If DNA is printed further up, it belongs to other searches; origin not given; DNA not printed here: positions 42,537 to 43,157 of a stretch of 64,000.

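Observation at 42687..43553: Small wHTH Rep-like gene followed by three 21-bp iterons and an AT-rich repeat field (candidate origin)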

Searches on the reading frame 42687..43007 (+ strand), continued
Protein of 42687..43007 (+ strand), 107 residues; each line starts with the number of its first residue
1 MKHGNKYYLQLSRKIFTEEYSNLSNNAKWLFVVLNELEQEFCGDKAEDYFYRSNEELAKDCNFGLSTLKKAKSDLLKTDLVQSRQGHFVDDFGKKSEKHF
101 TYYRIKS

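Call 47: find_encoding_contigs(protein=P0050, flank=10000, max_places=2)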
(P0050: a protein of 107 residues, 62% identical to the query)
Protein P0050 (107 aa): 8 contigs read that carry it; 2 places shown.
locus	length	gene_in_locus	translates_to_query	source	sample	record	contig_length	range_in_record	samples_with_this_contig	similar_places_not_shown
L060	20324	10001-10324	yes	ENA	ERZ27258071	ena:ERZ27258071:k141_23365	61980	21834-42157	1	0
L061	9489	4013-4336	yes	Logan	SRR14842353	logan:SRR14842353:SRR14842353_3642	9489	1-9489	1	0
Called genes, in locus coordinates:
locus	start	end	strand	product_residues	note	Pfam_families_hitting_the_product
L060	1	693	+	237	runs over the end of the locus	PF07826:IMP_cyclohyd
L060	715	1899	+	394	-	PF01808:AICARFT_IMPCHas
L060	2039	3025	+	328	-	PF01113:DapB_N (faint), PF16654:DAPDH_C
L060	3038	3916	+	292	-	PF02588:YitT_membrane, PF10035:DUF2179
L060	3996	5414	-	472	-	PF13537:GATase_7 (weak), PF00156:Pribosyltran (weak)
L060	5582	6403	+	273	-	PF03372:Exo_endo_phos, PF14529:Exo_endo_phos_2 (faint), PF03372:Exo_endo_phos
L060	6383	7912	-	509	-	PF00239:Resolvase, PF07508:Recombinase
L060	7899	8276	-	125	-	PF13560:HTH_31, PF01381:HTH_3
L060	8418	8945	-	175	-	-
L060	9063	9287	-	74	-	PF13443:HTH_26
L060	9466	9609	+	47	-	-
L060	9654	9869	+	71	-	-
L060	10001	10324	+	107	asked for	-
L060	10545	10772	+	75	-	-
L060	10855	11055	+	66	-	PF01381:HTH_3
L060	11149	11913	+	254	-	PF02498:Bro-N, PF10552:ORF6C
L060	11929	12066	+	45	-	-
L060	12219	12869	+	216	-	PF09588:YqaJ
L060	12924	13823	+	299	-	PF07083:DUF1351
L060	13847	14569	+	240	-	PF03837:RecT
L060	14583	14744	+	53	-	-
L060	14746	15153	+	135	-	PF00436:SSB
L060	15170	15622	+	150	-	PF24608:PDDEXK_15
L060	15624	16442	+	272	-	-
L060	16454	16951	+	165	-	-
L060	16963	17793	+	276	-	PF01695:IstB_IS21, PF00308:Bac_DnaA (weak), PF00004:AAA (weak)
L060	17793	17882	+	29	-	-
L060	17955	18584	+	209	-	-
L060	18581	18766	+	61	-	-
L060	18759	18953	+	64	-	-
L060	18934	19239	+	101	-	-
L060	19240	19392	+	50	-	-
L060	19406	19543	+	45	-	-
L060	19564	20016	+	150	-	PF09643:YopX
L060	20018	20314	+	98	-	PF12961:DUF3850, PF04266:ASCH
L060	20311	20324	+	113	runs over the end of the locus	-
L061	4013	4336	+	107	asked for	-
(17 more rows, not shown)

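Call 48: predict_structure(alignment_id=A2)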
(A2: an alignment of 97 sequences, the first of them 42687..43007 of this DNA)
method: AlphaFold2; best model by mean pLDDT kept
length: 107 residues; sequences in the alignment: 97
mean_pLDDT: 80.6   pTM: 0.72
mean pLDDT of the five models: 80.6, 79.4, 78.2, 77.1, 74.2
residues with pLDDT >= 90: 37; 70-90: 42; 50-70: 25; < 50: 3
segments of 3 or more residues with pLDDT < 50: none
pLDDT, mean of each block of 10 residues (from residue 1): 53 83 92 87 73 90 94 91 77 65 83
secondary structure, 60 per line:
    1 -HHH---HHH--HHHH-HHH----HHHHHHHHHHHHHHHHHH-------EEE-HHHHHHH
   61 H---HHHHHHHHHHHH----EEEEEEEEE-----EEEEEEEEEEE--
elements in order: H13-16 H25-42 E50-52 H54-61 H65-76 E81-89 E95-105

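Call 53: fold_search(model_id=the predicted structure, library=pdb)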
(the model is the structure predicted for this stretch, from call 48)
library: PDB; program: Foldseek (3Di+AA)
matches with E <= 10: 1315; with E <= 0.001: 1
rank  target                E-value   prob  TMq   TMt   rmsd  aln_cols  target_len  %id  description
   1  4pql_B                4.9e-04  1.00  0.64  0.54   6.9       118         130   23  N-Terminal domain of DNA binding protein (released 2014-06-11)
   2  5kbj_H                1.2e-03  1.00  0.62  0.54   6.9       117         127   23  Structure of Rep-DNA complex (released 2016-06-29)
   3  4pt7_B                1.9e-03  1.00  0.62  0.52   7.0       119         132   24  Structure of initiator (released 2014-06-25)
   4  4pql_A                2.9e-03  1.00  0.60  0.50   7.2       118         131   24  N-Terminal domain of DNA binding protein (released 2014-06-11)
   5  6xjf_B                3.7e-03  1.00  0.48  0.49   5.8       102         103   20  X-ray crystal structure of Pyrococcus furiosus general transcription factor TFE-alpha (SeMet labeled protein) (released 2020-07-08)
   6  5kbj_A                6.6e-03  1.00  0.62  0.53   3.2       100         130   26  Structure of Rep-DNA complex (released 2016-06-29)
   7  5kbj_C                7.0e-03  1.00  0.62  0.55   3.8       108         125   21  Structure of Rep-DNA complex (released 2016-06-29)
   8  5gpy_A                8.4e-03  1.00  0.56  0.36   3.4        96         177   14  Crystal structure of the human TFIIE complex (released 2016-11-02)
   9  3r0a_A                8.4e-03  1.00  0.47  0.43   4.5        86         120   17  Possible transcriptional regulator from Methanosarcina mazei Go1 (gi 21227196) (released 2011-03-23)
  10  5kbj_G                8.4e-03  1.00  0.63  0.54   7.1       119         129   24  Structure of Rep-DNA complex (released 2016-06-29)
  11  4pta                  9.0e-03  1.00  0.55  0.50   3.8        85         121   25  Structure of MDR initiator (released 2014-06-25)
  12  5f7q_E                9.6e-03  1.00  0.44  0.14   4.2        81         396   22  ROK repressor Lmo0178 from Listeria monocytogenes bound to operator (released 2016-09-07)
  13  3r0a_B                1.0e-02  1.00  0.53  0.47   2.9        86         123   16  Possible transcriptional regulator from Methanosarcina mazei Go1 (gi 21227196) (released 2011-03-23)
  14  7nvs_W                1.0e-02  1.00  0.56  0.35   3.2        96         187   12  RNA polymerase II core pre-initiation complex with closed promoter DNA in proximal position (released 2021-05-05)
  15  5f7q_L                1.1e-02  1.00  0.45  0.15   4.0        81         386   20  ROK repressor Lmo0178 from Listeria monocytogenes bound to operator (released 2016-09-07)
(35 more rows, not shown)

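Call 72: list_cluster_members(proteins=[P0093, P0063, P0079, P0019])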
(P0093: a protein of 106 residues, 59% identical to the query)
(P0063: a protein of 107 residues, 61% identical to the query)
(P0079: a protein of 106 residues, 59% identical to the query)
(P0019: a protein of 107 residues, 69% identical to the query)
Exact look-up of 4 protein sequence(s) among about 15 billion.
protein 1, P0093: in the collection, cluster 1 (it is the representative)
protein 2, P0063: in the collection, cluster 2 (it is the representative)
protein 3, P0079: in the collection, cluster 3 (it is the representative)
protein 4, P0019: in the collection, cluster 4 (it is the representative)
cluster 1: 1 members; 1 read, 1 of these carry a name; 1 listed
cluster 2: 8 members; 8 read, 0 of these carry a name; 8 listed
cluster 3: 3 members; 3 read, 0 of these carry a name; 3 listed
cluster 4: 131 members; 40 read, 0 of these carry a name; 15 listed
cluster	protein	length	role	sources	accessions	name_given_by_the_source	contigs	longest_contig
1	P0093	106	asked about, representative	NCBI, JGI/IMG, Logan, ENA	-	hypothetical protein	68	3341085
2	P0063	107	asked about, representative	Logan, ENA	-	-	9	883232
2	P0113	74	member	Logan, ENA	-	-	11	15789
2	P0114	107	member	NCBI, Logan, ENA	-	-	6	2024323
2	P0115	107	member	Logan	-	-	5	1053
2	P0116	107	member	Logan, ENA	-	-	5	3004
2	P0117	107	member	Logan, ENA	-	-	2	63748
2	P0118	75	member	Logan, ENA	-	-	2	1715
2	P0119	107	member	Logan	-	-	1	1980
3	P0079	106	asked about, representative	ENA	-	-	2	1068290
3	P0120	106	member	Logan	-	-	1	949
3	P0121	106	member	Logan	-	-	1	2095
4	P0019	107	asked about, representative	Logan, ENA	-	-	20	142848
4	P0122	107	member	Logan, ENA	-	-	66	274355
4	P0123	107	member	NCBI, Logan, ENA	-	-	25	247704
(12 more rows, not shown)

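Call 80: search_protein_families(library=pfam, proteins=[L037:3543-3995:+, L033:2339-2851:+, L037:5342-5746:+, L022:1973-2401:+, L043:4835-5254:+, L044:398-919:+, L011:231-683:+, L011:664-1143:+, L030:2746-3351:+, L033:5542-5841:+], max_evalue=0.05)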
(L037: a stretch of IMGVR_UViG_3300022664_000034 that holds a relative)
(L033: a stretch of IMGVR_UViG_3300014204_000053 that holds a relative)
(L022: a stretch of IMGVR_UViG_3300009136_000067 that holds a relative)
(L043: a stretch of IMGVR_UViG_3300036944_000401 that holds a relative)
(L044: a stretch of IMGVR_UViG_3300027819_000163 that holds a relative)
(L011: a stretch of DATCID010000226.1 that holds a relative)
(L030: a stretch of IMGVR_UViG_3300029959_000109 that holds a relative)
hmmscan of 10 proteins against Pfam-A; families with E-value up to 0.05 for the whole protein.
L037:3543-3995:+ (151 aa): 1 family
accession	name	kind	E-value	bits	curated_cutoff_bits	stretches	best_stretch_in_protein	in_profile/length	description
PF00804.31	Syntaxin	-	0.032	14.5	26.7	0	30-77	100-147/157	Syntaxin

L033:2339-2851:+ (171 aa): 2 families
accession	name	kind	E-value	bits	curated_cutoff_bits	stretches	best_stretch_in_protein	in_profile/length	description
PF04545.22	Sigma70_r4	-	0.0008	19.3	24.1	1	119-163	4-48/50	Sigma-70, region 4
PF04297.20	UPF0122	-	0.0091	16.7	22.7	1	114-155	11-54/101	Putative helix-turn-helix protein, YlxM / p13 like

L037:5342-5746:+ (135 aa): 0 families

L022:1973-2401:+ (143 aa): 1 family
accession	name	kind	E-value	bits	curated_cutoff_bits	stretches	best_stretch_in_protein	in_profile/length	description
PF09643.15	YopX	-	5e-10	39.9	22.4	1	4-128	1-121/128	YopX protein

L043:4835-5254:+ (140 aa): 0 families

L044:398-919:+ (174 aa): 2 families
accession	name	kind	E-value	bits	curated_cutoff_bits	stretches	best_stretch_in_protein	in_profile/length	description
PF13392.12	HNH_3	-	4.3e-08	33.1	24.8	1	80-106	19-45/46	HNH endonuclease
PF00847.26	AP2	-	0.00084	20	33.3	1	115-162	1-51/54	AP2 domain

L011:231-683:+ (151 aa): 2 families
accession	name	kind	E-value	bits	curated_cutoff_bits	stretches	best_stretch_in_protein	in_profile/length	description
PF10050.14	DUF2284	-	0.0056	16.9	25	1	23-130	36-139/161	Predicted metal-binding protein (DUF2284)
PF10732.14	DUF2524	-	0.048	14.4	25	0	28-89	11-70/84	Protein of unknown function (DUF2524)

L011:664-1143:+ (160 aa): 0 families

L030:2746-3351:+ (202 aa): 1 family
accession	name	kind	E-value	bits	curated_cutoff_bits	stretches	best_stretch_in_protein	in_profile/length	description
PF09892.16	DUF2119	-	0.038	13.8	30.5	0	119-184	28-93/188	Uncharacterized protein conserved in archaea (DUF2119)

L033:5542-5841:+ (100 aa): 0 families

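Call 81: search_protein_families(library=phrogs, proteins=[L037:3543-3995:+, L033:2339-2851:+, L037:5342-5746:+, L022:1973-2401:+, L043:4835-5254:+, L044:398-919:+, L011:231-683:+, L011:664-1143:+, L030:2746-3351:+, L033:5542-5841:+], max_evalue=0.001)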
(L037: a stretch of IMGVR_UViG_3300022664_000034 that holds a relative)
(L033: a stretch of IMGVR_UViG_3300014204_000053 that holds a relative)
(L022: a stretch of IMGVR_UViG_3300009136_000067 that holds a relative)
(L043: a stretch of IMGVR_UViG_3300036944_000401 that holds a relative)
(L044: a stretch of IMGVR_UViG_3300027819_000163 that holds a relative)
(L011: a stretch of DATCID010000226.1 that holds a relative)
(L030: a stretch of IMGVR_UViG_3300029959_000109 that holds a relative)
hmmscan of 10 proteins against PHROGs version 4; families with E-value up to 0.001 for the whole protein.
L037:3543-3995:+ (151 aa): 3 families
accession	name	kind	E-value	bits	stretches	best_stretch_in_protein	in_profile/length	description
phrog_36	-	transcription regulation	1.1e-12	49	1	25-150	67-190/220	transcriptional regulator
phrog_351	-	transcription regulation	0.00011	21.9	1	71-142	645-721/928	RNA polymerase sigma factor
phrog_248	-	transcription regulation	0.00045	21.4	1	65-149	60-139/161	transcriptional activator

L033:2339-2851:+ (171 aa): 2 families
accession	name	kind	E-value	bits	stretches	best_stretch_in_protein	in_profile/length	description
phrog_36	-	transcription regulation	1.1e-11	45.8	1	61-170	102-190/220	transcriptional regulator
phrog_248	-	transcription regulation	0.00021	22.4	1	66-169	39-139/161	transcriptional activator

L037:5342-5746:+ (135 aa): 0 families

L022:1973-2401:+ (143 aa): 1 family
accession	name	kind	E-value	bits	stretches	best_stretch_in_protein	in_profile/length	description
phrog_98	-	unknown function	7.5e-14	52.7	1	1-128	26-144/208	-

L043:4835-5254:+ (140 aa): 0 families

L044:398-919:+ (174 aa): 10 families
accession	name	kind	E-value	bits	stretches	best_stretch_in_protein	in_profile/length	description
phrog_99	-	DNA, RNA and nucleotide metabolism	8.4e-29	102.4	1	56-164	148-262/383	HNH endonuclease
phrog_4578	-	DNA, RNA and nucleotide metabolism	4.9e-16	59.8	1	79-163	29-115/130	HNH endonuclease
phrog_374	-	DNA, RNA and nucleotide metabolism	2.1e-13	50.9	1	76-162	320-406/617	HNH endonuclease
phrog_36769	-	unknown function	5.7e-11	43.4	1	66-161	241-346/367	-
phrog_3593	-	DNA, RNA and nucleotide metabolism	7.9e-10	39.7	1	75-151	106-185/210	HNH endonuclease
phrog_59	-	DNA, RNA and nucleotide metabolism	2.1e-09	38.3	1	19-107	140-233/423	HNH endonuclease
phrog_959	-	DNA, RNA and nucleotide metabolism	2.4e-05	25.1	1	53-108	44-105/138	HNH endonuclease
phrog_10822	-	DNA, RNA and nucleotide metabolism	3.1e-05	24.7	1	78-98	117-137/245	HNH endonuclease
phrog_953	-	DNA, RNA and nucleotide metabolism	6.9e-05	23.3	1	113-162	311-361/420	HNH endonuclease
phrog_30377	-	DNA, RNA and nucleotide metabolism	0.00024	22.2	1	65-110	8-56/82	HNH endonuclease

L011:231-683:+ (151 aa): 0 families

L011:664-1143:+ (160 aa): 1 family
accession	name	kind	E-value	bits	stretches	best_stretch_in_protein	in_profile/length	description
phrog_36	-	transcription regulation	2.4e-08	34.9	1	8-157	57-187/220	transcriptional regulator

L030:2746-3351:+ (202 aa): 3 families
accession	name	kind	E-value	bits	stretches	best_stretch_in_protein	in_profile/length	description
phrog_36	-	transcription regulation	3.9e-11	44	1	51-199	52-197/220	transcriptional regulator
phrog_1558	-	unknown function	9.6e-06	26.6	1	136-198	119-177/178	-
phrog_248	-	transcription regulation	0.00084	20.5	0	112-162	68-116/161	transcriptional activator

L033:5542-5841:+ (100 aa): 0 families

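Call 92: search_protein_families(library=pfam, alignment_id=A4, max_evalue=0.001)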
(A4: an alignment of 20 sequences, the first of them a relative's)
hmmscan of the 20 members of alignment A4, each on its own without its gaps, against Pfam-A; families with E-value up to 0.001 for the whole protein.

A. member 1, L011:3672-5141:+ (490 aa): 2 families
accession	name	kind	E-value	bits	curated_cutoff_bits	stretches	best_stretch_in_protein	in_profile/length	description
PF17289.8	Terminase_6C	-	6.7e-15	55.8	22.6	1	316-457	2-153/155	Terminase RNaseH-like domain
PF03237.21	Terminase_6N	-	8.8e-15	55.4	22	1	66-301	1-214/215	Terminase large subunit, T4likevirus-type, N-terminal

B. families by the number of members that match (of 20 scanned): 21 families
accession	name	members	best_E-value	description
PF03237.21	Terminase_6N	6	8.1e-17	Terminase large subunit, T4likevirus-type, N-terminal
PF17289.8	Terminase_6C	4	1.4e-23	Terminase RNaseH-like domain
PF04466.19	Terminase_3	3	1.3e-40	Phage terminase large subunit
PF17288.8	Terminase_3C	3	3.3e-21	Terminase RNAseH like domain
PF22530.2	Terminase-T7_RNaseH-like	2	2.3e-11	Terminase Bacteriophage T7, Ribonuclease H-like domain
PF00589.27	Phage_integrase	1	4.5e-30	Phage integrase family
PF02920.21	Integrase_DNA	1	1.4e-25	DNA binding domain of tn916 integrase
PF00239.26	Resolvase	1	1.5e-24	Resolvase, N terminal domain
PF05876.18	GpA_ATPase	1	3.3e-19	Phage terminase large subunit gpA, ATPase domain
PF13476.12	AAA_23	1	1.2e-12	AAA domain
PF03354.21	TerL_ATPase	1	5.2e-12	Terminase large subunit, ATPase domain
PF20441.4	TerL_nuclease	1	1.9e-11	Terminase large subunit, endonuclease domain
PF13408.12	Zn_ribbon_recom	1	9.2e-10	Recombinase zinc beta ribbon domain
PF14890.11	Intein_splicing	1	1e-08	Intein splicing domain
PF04055.27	Radical_SAM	1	1.5e-07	Radical SAM superfamily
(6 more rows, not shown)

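Call 97: search_protein_families(library=phrogs, proteins=[L005:7149-7448:+, L005:7565-7738:+, L005:7743-7982:+, L005:8754-9032:+, L005:9145-9345:+, L005:9348-9632:+, L005:9880-10347:+, L005:10666-11082:+, L005:11104-11961:+, L005:12032-12562:+], max_evalue=0.001)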
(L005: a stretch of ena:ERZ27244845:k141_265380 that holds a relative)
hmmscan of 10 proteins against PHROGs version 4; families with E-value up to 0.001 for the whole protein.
L005:7149-7448:+ (100 aa): 1 family
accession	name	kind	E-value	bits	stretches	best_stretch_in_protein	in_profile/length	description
phrog_1709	-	unknown function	1.1e-16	61.9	1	1-94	7-92/96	-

L005:7565-7738:+ (58 aa): 0 families

L005:7743-7982:+ (80 aa): 11 families
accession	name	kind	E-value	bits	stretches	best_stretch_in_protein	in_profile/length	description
phrog_8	-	transcription regulation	5e-08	33.8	1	15-73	168-226/346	transcriptional regulator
phrog_3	-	transcription regulation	3.2e-06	28.2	1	7-75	91-160/430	transcriptional repressor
phrog_6831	-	transcription regulation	7.1e-06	26.9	1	6-44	7-47/68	transcriptional regulator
phrog_1373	-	transcription regulation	7.2e-06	27.1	1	11-60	70-120/166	transcriptional regulator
phrog_2538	-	head and packaging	1.2e-05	26.4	1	5-49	6-50/129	terminase small subunit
phrog_664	-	DNA, RNA and nucleotide metabolism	1.6e-05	25.8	1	8-60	43-82/210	DNA binding protein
phrog_6223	-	transcription regulation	2.2e-05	25.4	1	4-40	5-40/73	transcriptional repressor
phrog_4441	-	DNA, RNA and nucleotide metabolism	6.8e-05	24.1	1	22-75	23-77/98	HTH DNA binding protein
phrog_2439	-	transcription regulation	0.00022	21.2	1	11-59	14-63/367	transcriptional regulator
phrog_3642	-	DNA, RNA and nucleotide metabolism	0.00049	21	1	16-58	20-63/79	HTH DNA binding protein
phrog_7241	-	transcription regulation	0.0007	20.6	1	9-62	66-120/122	transcriptional regulator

L005:8754-9032:+ (93 aa): 0 families

L005:9145-9345:+ (67 aa): 0 families

L005:9348-9632:+ (95 aa): 0 families

L005:9880-10347:+ (156 aa): 1 family
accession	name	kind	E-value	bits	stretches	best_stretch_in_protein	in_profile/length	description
phrog_5602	-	unknown function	0.00074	20.1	0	49-79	18-51/60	-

L005:10666-11082:+ (139 aa): 2 families
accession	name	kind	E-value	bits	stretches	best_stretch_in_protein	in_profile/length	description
phrog_172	-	head and packaging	3.1e-09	38.2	1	33-98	101-166/229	head scaffolding protein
phrog_2303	-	head and packaging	4.7e-07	30.8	1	3-63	33-94/219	head scaffolding protein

L005:11104-11961:+ (286 aa): 2 families
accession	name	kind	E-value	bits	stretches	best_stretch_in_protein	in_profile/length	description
phrog_422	-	head and packaging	2.4e-64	218.6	1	2-277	4-294/297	major head protein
phrog_267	-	head and packaging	2.9e-15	57.3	1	13-213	49-258/410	major head protein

L005:12032-12562:+ (177 aa): 6 families
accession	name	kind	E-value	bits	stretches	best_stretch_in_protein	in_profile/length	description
phrog_4151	-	DNA, RNA and nucleotide metabolism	3.2e-06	28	1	4-59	2-58/154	DNA binding protein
phrog_836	-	transcription regulation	1.3e-05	26.3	1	6-51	80-125/133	late transcriptional activator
phrog_38043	-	unknown function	0.00017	22.6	1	7-136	6-132/162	-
phrog_1303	-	DNA, RNA and nucleotide metabolism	0.00027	21.7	1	9-81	26-98/184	DNA binding protein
phrog_23081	-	unknown function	0.00035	21.4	1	11-97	3-93/154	-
phrog_645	-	DNA, RNA and nucleotide metabolism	0.00064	20.9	1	2-48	17-64/196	Rnase E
